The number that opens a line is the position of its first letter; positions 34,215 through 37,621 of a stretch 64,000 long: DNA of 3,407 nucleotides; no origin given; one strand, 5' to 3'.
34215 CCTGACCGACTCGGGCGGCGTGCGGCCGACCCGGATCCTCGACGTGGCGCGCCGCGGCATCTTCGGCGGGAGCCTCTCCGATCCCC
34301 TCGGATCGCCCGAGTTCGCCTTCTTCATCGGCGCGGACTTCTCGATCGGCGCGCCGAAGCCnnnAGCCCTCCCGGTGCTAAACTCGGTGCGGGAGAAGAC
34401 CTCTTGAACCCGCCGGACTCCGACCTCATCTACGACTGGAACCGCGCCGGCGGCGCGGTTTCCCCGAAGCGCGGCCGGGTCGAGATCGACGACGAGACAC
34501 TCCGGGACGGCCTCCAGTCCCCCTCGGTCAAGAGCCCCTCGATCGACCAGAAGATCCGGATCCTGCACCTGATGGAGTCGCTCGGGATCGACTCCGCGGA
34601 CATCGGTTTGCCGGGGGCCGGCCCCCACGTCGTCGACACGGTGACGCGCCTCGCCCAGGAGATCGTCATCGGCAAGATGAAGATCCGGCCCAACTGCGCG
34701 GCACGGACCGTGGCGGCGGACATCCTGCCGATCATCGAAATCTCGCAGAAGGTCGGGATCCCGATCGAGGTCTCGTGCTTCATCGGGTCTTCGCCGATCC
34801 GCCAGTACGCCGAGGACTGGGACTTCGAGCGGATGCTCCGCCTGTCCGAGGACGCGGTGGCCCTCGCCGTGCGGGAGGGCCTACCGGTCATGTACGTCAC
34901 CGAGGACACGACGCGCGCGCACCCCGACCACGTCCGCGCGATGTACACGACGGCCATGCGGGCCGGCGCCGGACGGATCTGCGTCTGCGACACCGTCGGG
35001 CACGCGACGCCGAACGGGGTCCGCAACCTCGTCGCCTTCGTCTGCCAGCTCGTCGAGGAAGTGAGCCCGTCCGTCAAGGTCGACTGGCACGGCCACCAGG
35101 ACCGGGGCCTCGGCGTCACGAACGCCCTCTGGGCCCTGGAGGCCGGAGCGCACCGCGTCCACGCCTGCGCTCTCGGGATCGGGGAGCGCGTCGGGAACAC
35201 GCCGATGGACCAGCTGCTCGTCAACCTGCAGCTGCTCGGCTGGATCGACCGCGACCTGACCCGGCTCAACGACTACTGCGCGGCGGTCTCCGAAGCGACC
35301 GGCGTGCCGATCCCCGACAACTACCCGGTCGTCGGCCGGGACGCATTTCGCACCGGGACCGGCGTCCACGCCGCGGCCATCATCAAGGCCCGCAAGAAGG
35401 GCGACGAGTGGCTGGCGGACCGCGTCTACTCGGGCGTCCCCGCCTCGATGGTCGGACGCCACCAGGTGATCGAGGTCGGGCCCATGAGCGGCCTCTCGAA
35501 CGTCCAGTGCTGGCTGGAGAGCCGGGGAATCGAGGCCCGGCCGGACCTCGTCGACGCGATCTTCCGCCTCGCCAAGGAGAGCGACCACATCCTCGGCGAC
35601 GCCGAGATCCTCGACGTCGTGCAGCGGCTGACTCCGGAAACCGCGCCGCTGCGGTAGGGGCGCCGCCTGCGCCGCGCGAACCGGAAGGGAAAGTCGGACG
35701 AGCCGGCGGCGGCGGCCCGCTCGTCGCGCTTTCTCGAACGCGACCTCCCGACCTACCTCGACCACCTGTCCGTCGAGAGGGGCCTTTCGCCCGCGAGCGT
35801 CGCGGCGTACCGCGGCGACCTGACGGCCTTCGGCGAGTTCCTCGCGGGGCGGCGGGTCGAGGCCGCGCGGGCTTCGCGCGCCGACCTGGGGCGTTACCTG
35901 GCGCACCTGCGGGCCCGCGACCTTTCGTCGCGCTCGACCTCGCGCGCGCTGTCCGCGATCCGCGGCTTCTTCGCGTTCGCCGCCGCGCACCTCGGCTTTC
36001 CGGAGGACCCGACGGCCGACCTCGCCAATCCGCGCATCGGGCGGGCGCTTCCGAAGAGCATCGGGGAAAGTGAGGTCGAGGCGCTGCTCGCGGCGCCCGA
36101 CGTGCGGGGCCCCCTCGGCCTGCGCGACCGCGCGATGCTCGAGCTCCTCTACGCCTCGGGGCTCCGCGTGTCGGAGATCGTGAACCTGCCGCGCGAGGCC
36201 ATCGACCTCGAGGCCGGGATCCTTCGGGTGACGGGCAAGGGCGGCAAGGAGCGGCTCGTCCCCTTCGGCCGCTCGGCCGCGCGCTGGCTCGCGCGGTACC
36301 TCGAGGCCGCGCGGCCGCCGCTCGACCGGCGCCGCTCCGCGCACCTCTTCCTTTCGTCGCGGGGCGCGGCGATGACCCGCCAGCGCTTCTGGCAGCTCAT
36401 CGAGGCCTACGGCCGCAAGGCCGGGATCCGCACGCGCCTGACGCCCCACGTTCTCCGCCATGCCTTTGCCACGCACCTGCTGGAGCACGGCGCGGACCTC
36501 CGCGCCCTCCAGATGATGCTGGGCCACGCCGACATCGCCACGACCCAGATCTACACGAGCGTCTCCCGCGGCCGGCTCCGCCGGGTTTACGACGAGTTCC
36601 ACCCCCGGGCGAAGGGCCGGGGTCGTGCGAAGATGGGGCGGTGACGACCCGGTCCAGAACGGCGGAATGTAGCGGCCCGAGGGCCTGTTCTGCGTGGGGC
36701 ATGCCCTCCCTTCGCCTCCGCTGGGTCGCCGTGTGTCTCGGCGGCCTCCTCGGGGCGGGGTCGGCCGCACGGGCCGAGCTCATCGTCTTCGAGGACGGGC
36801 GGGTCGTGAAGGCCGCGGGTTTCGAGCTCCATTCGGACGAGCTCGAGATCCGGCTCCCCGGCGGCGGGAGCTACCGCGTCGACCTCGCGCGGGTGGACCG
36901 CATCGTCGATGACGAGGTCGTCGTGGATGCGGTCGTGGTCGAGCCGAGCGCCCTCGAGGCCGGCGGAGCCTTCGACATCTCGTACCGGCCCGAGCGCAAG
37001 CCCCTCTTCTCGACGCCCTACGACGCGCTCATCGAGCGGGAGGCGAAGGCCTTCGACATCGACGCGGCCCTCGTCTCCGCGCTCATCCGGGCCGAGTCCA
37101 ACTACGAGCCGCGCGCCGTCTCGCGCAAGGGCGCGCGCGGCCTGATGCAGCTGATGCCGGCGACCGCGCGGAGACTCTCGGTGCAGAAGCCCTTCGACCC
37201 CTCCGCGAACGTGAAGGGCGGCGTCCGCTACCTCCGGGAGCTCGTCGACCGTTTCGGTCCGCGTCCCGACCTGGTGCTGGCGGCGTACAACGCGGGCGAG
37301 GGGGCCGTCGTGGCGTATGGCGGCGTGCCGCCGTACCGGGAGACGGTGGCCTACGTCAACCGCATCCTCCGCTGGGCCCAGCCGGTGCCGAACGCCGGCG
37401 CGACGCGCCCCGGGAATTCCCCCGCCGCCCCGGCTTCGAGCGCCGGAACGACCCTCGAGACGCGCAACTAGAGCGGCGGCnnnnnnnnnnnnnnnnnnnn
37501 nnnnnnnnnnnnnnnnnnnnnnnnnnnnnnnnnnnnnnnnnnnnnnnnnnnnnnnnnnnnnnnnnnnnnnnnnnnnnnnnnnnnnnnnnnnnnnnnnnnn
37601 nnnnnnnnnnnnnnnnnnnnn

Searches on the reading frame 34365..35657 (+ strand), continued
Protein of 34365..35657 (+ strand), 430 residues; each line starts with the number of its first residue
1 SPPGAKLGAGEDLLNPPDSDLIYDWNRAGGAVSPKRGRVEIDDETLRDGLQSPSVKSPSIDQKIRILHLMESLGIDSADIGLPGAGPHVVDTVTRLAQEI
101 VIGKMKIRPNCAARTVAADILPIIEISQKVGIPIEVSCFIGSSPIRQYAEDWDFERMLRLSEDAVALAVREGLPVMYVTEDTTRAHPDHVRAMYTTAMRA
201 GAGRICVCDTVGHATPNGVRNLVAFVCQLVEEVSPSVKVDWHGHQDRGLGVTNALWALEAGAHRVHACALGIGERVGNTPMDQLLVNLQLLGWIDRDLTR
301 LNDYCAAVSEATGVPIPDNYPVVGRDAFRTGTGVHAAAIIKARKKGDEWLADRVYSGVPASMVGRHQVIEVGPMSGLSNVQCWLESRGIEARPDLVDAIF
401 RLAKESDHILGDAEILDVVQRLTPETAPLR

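Call 49: search_solved_structures(query=window:34404-35657:+, max_evalue=1e-20, show_alignments=5)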
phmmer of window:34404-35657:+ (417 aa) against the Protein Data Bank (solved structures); distinct sequences matched with E-value up to 1e-20: 10.
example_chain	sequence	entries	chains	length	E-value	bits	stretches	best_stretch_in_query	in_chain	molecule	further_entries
6ktq_A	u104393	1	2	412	3e-36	128.5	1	16-395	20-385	Homocitrate synthase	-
3rmj_A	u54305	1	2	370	2.1e-31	112.6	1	23-340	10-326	2-isopropylmalate synthase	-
3a9i_A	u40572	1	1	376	4.7e-26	95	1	28-327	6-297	Homocitrate synthase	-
2ztj_A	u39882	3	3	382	4.9e-26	94.9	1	28-327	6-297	Homocitrate synthase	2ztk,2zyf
4ov4_A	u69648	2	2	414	8.7e-25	90.8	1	20-401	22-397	2-isopropylmalate synthase | isopropylmalate synthase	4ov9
3ivs_A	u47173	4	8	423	2.7e-24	89.2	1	27-328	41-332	Homocitrate synthase, mitochondrial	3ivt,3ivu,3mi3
6e1j_A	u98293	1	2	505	7.2e-24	87.8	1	20-388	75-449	2-isopropylmalate synthase, A genome specific 1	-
3ewb_X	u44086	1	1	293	2.1e-23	86.2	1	25-306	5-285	2-isopropylmalate synthase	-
3eeg_A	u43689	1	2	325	2.8e-23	85.8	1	25-331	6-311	2-isopropylmalate synthase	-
3ble_A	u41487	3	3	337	1.2e-21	80.5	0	152-327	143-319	Citramalate synthase from Leptospira interrogans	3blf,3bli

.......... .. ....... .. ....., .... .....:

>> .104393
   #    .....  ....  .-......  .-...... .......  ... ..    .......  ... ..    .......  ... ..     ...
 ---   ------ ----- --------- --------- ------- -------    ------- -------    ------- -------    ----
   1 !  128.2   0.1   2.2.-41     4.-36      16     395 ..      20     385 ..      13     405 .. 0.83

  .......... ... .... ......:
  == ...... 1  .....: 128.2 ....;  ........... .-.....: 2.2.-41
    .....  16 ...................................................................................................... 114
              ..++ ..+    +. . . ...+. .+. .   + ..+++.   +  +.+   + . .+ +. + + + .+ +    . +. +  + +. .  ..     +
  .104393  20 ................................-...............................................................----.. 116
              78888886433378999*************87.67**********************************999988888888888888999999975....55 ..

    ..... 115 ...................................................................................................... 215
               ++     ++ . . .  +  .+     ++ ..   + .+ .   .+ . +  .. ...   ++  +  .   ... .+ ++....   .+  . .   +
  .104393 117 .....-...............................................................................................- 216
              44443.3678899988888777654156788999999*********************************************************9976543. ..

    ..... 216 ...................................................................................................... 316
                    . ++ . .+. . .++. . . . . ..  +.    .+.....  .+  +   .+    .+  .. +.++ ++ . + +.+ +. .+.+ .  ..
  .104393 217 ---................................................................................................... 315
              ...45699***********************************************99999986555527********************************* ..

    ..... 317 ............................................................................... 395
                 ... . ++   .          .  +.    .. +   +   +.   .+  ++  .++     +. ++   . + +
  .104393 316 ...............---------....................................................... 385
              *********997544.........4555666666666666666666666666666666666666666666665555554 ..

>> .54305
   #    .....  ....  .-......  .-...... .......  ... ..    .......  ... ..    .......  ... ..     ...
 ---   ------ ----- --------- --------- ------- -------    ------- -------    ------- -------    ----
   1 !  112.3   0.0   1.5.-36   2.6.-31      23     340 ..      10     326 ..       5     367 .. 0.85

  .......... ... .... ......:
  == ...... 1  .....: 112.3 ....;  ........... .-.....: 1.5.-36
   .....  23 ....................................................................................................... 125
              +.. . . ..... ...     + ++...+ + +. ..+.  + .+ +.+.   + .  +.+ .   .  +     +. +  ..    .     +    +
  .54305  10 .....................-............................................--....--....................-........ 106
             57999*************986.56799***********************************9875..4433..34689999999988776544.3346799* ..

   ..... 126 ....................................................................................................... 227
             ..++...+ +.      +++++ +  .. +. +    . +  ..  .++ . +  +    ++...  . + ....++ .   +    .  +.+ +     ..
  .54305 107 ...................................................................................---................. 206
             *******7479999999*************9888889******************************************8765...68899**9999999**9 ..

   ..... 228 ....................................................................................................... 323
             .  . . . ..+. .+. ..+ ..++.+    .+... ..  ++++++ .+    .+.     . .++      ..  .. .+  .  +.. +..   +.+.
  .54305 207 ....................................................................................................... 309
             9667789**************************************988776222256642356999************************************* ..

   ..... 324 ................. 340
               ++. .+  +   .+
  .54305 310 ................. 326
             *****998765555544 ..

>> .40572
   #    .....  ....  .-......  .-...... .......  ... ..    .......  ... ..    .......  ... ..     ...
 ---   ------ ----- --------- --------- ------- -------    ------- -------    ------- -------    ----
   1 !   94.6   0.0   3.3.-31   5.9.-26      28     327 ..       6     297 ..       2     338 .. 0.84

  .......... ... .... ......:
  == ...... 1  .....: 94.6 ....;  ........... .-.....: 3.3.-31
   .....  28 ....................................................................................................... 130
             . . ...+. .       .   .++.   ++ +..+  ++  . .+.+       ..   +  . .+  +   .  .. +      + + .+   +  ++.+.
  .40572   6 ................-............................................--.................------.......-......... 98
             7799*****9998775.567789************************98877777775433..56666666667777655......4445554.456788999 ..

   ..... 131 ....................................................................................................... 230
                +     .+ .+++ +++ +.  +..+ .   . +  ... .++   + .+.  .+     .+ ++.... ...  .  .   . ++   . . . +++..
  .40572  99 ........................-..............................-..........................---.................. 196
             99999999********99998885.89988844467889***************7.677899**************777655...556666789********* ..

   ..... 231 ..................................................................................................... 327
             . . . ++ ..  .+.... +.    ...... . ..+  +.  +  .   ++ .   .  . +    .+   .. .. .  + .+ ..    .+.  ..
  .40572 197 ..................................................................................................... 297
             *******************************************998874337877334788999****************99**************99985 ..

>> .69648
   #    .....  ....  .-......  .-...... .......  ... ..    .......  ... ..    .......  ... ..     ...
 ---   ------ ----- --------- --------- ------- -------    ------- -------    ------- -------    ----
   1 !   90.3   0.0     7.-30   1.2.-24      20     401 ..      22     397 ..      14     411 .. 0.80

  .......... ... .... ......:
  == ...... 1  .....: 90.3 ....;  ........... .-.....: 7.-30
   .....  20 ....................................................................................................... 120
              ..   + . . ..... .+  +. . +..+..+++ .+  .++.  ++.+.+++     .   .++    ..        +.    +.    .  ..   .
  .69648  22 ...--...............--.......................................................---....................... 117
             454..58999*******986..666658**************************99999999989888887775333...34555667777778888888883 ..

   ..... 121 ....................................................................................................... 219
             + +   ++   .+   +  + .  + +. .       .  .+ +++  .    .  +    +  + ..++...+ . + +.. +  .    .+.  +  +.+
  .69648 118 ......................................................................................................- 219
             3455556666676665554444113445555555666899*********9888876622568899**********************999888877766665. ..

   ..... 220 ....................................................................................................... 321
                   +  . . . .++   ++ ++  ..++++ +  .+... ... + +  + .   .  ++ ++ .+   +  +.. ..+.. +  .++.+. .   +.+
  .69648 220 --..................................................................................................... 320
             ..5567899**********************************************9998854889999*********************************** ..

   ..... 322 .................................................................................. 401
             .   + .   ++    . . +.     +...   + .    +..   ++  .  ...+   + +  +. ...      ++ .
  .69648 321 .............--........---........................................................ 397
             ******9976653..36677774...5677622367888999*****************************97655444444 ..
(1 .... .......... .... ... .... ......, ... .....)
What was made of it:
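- On Homocitrate synthase: The aligned positions are Ala (Asn in the alternative register), Met and Val (call 49).
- Closest known: Short LeuA / homocitrate / citramalate synthases lacking the regulatory domain. Different: The pocket positions are Ala, Met and Val rather than the His, Arg and Ser of HCS (call 49).
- Tried and rejected: Rejected because the positions that bind the distal carboxylate in HCS are Ala, Met and Val (call 49).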

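Call 70: find_related_loci(query=A3, collection=metagenome_contigs, flank=6000)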
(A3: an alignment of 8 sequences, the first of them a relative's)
Query A3 (400 aa) in metagenome_contigs; peptide patterns used: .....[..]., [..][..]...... (x = any residue, [..] = any of these).
600 stretches matched a pattern (row limit reached: there are more); 548 encode a relative of the query (tblastn E <= 1e-3); the best 80 are kept; 80 distinct loci.
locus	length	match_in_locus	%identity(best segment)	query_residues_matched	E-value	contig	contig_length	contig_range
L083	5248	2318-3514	79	2-400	0e+0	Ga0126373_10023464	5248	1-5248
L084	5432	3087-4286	77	2-400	0e+0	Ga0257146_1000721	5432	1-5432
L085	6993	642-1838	78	2-400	0e+0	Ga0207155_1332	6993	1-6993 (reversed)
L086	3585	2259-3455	78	2-400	0e+0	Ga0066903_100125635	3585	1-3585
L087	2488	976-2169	78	3-400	0e+0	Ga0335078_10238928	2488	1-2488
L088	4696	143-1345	78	2-400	0e+0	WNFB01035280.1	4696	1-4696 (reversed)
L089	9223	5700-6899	77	2-400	0e+0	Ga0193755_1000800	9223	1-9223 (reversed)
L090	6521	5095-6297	76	2-400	0e+0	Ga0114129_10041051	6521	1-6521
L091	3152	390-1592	75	2-400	0e+0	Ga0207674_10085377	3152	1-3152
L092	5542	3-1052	77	53-400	0e+0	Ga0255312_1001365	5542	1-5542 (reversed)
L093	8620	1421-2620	68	2-400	0e+0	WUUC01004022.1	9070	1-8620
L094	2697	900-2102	67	1-400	0e+0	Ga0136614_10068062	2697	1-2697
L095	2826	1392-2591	67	2-400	0e+0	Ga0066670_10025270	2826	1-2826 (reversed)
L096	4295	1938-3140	68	1-400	0e+0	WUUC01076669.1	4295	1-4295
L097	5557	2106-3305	67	2-400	0e+0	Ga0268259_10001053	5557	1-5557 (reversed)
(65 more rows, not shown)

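Call 73: search_protein_families(library=ncbifam, proteins=[L083:3670-4950:+, L080:11307-12566:+], max_evalue=0.00001)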
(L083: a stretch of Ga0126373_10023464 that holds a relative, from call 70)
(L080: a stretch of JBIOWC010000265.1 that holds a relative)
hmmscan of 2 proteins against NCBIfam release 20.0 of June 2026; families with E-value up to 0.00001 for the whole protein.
L083:3670-4950:+ (426 aa): 24 families
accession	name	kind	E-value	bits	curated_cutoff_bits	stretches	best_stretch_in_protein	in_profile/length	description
TIGR01900.1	dapE-gram_pos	equivalog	7.1e-20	71.2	304.2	1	42-401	10-333/351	succinyl-diaminopimelate desuccinylase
TIGR01910.1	DapE-ArgE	subfamily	1.4e-16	60.7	217.6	1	52-399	18-359/373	ArgE/DapE family deacylase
NF004788.0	PRK06133.1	subfamily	7.8e-15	54.7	349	1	103-311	102-308/417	glutamate carboxypeptidase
NF005602.0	PRK07338.1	equivalog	8.1e-15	54.3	357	1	109-401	95-379/409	hydrolase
NF006365.0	PRK08588.1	subfamily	1.3e-14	54.3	289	1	109-319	65-284/383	succinyl-diaminopimelate desuccinylase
TIGR01891.1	amidohydrolases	subfamily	3.8e-14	52.6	153.75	1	52-315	16-270/366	amidohydrolase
TIGR01892.1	AcOrn-deacetyl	equivalog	5.4e-14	52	297.7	1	104-392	54-340/365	acetylornithine deacetylase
NF006402.0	PRK08651.1-5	equivalog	6.8e-13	48.3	369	1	61-374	28-317/369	succinyl-diaminopimelate desuccinylase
NF006596.0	PRK09133.1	subfamily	6.4e-11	41.4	349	1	101-261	95-267/474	hypothetical protein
NF005710.0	PRK07522.1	subfamily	1.1e-10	41.3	412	1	109-392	70-360/391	acetylornithine deacetylase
NF005678.0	PRK07473.1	equivalog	2.4e-09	36.7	386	1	110-402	77-356/376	M20/M25/M40 family metallo-hydrolase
NF009557.0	PRK13009.1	equivalog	8.7e-09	35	284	1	58-320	26-286/377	succinyl-diaminopimelate desuccinylase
NF009555.0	PRK13004.1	equivalog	1.2e-08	34.2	321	1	51-312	31-278/399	YgeY family selenium metabolism-linked hydrolase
NF006399.0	PRK08651.1-2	equivalog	3.8e-08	32.8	381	0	105-252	63-211/405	succinyl-diaminopimelate desuccinylase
TIGR03526.1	selenium_YgeY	hypoth_equivalog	9.7e-08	31.2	321.5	1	44-399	22-371/395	YgeY family selenium metabolism-linked hydrolase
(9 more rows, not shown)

L080:11307-12566:+ (419 aa): 31 families (the best 25 are shown)
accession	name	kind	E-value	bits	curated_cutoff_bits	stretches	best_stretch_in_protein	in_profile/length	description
TIGR01900.1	dapE-gram_pos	equivalog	3.3e-24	85.4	304.2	1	46-394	4-333/351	succinyl-diaminopimelate desuccinylase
NF006365.0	PRK08588.1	subfamily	1.2e-20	74.2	289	1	47-313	9-285/383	succinyl-diaminopimelate desuccinylase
TIGR01910.1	DapE-ArgE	subfamily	3.4e-19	69.3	217.6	1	48-390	4-357/373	ArgE/DapE family deacylase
NF004788.0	PRK06133.1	subfamily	4.8e-16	58.7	349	1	80-304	86-308/417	glutamate carboxypeptidase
TIGR01891.1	amidohydrolases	subfamily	1.6e-13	50.5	153.75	1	146-308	98-270/366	amidohydrolase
TIGR01892.1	AcOrn-deacetyl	equivalog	3.1e-13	49.5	297.7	1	69-384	22-339/365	acetylornithine deacetylase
NF006402.0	PRK08651.1-5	equivalog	1.7e-12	47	369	1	81-310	37-269/369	succinyl-diaminopimelate desuccinylase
NF005678.0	PRK07473.1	equivalog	5.6e-12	45.3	386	1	96-394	70-355/376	M20/M25/M40 family metallo-hydrolase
NF005602.0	PRK07338.1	equivalog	1.2e-11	43.9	357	1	103-381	96-368/409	hydrolase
TIGR01883.1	PepT-like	hypoth_equivalog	4.4e-11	42.4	274.25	1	49-384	4-335/361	peptidase T-like protein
TIGR01902.1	dapE-lys-deAc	subfamily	7.5e-11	41.8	163.1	1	51-300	3-239/340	N-acetyl-ornithine/N-acetyl-lysine deacetylase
NF009555.0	PRK13004.1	equivalog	3e-10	39.5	321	1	47-393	17-374/399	YgeY family selenium metabolism-linked hydrolase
NF006399.0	PRK08651.1-2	equivalog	4.2e-10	39.2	381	0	47-248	9-214/405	succinyl-diaminopimelate desuccinylase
NF058540.1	Ncarbamyl_ErtE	equivalog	1.4e-09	37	520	0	62-115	39-90/418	N-carbamyl-l-glutamate amidohydrolase ErtE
NF006596.0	PRK09133.1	subfamily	1.6e-09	36.9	349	1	79-254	81-267/474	hypothetical protein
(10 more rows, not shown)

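Call 79: find_encoding_contigs(protein=P0121, flank=10000, max_places=2)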
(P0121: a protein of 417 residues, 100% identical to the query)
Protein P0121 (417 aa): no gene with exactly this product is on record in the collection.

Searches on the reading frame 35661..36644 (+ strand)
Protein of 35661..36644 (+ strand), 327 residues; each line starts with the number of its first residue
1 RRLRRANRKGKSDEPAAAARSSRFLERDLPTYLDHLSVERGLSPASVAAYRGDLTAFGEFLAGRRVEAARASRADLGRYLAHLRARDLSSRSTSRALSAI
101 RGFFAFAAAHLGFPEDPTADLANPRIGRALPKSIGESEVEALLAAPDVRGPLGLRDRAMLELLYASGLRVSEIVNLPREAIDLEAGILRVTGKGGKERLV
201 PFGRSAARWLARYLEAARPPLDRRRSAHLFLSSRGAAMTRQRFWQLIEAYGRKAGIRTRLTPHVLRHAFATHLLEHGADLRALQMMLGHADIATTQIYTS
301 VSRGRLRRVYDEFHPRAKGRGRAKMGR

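Call 11: search_protein_families(library=ncbifam, proteins=[window:35661-36644:+], max_evalue=0.01)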
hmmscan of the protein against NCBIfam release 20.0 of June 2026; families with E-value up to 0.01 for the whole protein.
window:35661-36644:+ (327 aa): 13 families
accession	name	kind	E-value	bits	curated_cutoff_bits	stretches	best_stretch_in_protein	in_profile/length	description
NF001399.0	PRK00283.1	subfamily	5.6e-111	370.6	279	1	26-317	6-299/300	tyrosine recombinase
TIGR02225.1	recomb_XerD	equivalog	3.2e-107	358.2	329.6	1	31-317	2-290/290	site-specific tyrosine recombinase XerD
TIGR02224.1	recomb_XerC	equivalog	9.7e-92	307.5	335.15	1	31-318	2-294/295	tyrosine recombinase XerC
NF040815.2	recomb_XerA_Arch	equivalog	3.3e-67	226.8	220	1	32-310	3-263/263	site-specific tyrosine recombinase/integron integrase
NF002331.0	PRK01287.1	subfamily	2.5e-66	224.1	371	1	15-319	16-330/365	site-specific tyrosine recombinase XerC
TIGR02249.1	integrase_gron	subfamily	8.3e-34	117.4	265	2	246-302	245-301/315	integron integrase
NF003462.0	PRK05084.1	equivalog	2.3e-28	99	267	1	155-312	196-355/360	tyrosine recombinase XerS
NF007370.0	PRK09870.1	subfamily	1.3e-23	83.7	221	1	134-316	13-194/200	tyrosine-type DNA invertase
NF007371.0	PRK09871.1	subfamily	1.7e-22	79.9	222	1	136-310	9-183/198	tyrosine-type DNA invertase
NF011946.0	PRK15417.1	equivalog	1.4e-20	73.7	435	2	237-303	251-317/337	integron integrase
NF002685.0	PRK02436.1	equivalog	1.7e-08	34.6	178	1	162-296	120-241/245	site-specific tyrosine recombinase XerD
NF040693.1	recomb_GmtY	equivalog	1.2e-07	31.4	340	1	212-303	338-434/441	gamma-mobile-trio recombinase GmtY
NF041502.1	integrase_1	equivalog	0.0019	17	350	1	225-302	284-361/484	site-specific integrase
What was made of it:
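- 35667..37471 (+): xerD (about 35667-36644) and an SLT lytic transglycosylase (36641-37471). These housekeeping genes separate the two metabolic blocks. TIGR02225 XerD scores 358 bits, above its 330 cutoff (call 11).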

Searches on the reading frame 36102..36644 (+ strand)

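Call 4: search_protein_families(library=pfam, proteins=[window:36102-36644:+], max_evalue=0.01)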
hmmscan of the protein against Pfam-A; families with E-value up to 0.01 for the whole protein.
window:36102-36644:+ (180 aa): 2 families
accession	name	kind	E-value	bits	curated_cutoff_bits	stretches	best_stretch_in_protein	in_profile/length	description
PF00589.27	Phage_integrase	-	1e-46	159.3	27.1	1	4-155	19-169/172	Phage integrase family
PF11917.13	DUF3435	-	0.00059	19.3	25.8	1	86-154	168-238/418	Protein of unknown function (DUF3435)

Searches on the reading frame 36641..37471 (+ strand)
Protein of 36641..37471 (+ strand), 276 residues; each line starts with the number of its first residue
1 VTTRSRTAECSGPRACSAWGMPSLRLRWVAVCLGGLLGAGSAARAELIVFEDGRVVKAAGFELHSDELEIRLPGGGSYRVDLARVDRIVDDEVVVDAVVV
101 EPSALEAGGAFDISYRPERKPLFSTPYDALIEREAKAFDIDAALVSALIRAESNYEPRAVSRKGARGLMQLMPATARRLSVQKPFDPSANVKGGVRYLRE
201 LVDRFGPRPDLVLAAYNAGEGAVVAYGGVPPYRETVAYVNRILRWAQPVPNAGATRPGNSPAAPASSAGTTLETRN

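Call 4: search_protein_families(library=pfam, proteins=[window:36641-37471:+], max_evalue=0.01)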
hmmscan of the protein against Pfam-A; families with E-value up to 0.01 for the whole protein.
window:36641-37471:+ (276 aa): 1 family
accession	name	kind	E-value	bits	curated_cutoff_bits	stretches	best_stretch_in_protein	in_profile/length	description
PF01464.25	SLT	-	2.7e-27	95.1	21.3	1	130-224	2-102/117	Transglycosylase SLT domain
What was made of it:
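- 35667..37471 (+): Pfam SLT (call 4).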
